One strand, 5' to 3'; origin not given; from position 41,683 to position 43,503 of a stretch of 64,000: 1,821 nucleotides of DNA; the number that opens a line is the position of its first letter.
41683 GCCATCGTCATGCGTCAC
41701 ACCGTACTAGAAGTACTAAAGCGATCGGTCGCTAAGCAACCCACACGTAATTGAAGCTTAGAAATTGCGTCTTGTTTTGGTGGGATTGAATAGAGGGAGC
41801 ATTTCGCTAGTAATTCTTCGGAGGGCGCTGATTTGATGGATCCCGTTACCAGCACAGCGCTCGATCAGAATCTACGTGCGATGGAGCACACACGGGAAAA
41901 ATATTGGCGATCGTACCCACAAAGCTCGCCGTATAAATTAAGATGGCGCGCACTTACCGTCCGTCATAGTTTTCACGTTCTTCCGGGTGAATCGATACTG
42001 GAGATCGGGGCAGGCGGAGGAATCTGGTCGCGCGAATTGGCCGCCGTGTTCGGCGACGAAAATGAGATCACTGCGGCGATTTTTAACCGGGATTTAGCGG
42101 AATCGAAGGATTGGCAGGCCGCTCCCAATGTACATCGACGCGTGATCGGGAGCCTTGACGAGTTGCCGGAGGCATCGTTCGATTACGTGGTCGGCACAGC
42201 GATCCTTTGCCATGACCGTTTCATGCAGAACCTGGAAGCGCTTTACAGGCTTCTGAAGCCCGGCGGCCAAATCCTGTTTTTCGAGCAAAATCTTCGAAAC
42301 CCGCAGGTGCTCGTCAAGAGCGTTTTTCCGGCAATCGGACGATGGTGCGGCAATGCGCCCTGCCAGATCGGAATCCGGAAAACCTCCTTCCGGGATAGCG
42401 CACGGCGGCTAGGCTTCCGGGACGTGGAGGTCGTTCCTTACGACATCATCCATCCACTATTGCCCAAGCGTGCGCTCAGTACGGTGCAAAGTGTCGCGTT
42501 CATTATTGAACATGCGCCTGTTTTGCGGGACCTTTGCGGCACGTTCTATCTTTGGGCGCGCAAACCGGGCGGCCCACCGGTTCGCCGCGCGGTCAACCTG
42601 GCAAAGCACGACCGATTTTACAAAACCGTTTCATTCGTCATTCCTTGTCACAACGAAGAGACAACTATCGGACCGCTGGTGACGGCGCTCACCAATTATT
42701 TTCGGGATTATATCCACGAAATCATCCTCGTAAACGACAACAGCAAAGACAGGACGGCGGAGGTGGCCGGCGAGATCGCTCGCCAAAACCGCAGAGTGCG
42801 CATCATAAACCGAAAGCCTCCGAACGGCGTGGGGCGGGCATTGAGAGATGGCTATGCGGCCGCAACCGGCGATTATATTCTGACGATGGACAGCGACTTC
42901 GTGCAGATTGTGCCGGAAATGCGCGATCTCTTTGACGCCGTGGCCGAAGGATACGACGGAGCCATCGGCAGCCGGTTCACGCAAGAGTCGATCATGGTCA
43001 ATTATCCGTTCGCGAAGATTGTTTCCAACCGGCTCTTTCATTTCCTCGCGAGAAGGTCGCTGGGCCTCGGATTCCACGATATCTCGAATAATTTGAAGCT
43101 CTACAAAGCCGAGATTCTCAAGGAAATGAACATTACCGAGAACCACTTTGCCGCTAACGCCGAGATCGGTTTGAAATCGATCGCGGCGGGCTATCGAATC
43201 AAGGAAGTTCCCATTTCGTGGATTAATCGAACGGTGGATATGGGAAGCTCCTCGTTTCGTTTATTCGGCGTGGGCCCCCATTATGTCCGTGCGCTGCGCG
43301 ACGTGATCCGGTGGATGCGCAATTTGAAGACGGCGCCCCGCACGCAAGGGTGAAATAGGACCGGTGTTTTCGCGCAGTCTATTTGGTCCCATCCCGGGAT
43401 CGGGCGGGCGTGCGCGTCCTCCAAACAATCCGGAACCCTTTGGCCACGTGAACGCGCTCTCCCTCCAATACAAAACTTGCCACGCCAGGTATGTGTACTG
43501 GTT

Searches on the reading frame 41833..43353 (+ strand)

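Call 45: search_protein_families(library=pfam, proteins=[window:41833-43353:+], max_evalue=0.001)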
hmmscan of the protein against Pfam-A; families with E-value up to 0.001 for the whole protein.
window:41833-43353:+ (506 aa): 8 families
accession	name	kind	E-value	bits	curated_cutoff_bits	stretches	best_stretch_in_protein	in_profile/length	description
PF00535.33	Glycos_transf_2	-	1.9e-29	103.2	23.3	1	267-431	1-166/168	Glycosyl transferase family 2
PF13489.12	Methyltransf_23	-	2.3e-08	34.4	27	1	49-198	20-162/164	Methyltransferase domain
PF13641.12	Glyco_tranf_2_3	-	1.1e-07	32.5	27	1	266-357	3-98/230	Glycosyltransferase like family 2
PF13649.12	Methyltransf_25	-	2e-07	32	27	1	55-145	1-97/97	Methyltransferase domain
PF08241.18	Methyltransf_11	-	2.3e-07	31.8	21.2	1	56-149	1-95/95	Methyltransferase domain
PF08242.18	Methyltransf_12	-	1.3e-06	29.5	30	1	56-146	1-97/98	Methyltransferase domain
PF10111.15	Glyco_tranf_2_2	-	1.5e-05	25.1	27.3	1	267-356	1-92/276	Glycosyltransferase like family 2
PF01209.24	Ubie_methyltran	-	2.2e-05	24.3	20.1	1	37-153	34-155/233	ubiE/COQ5 methyltransferase family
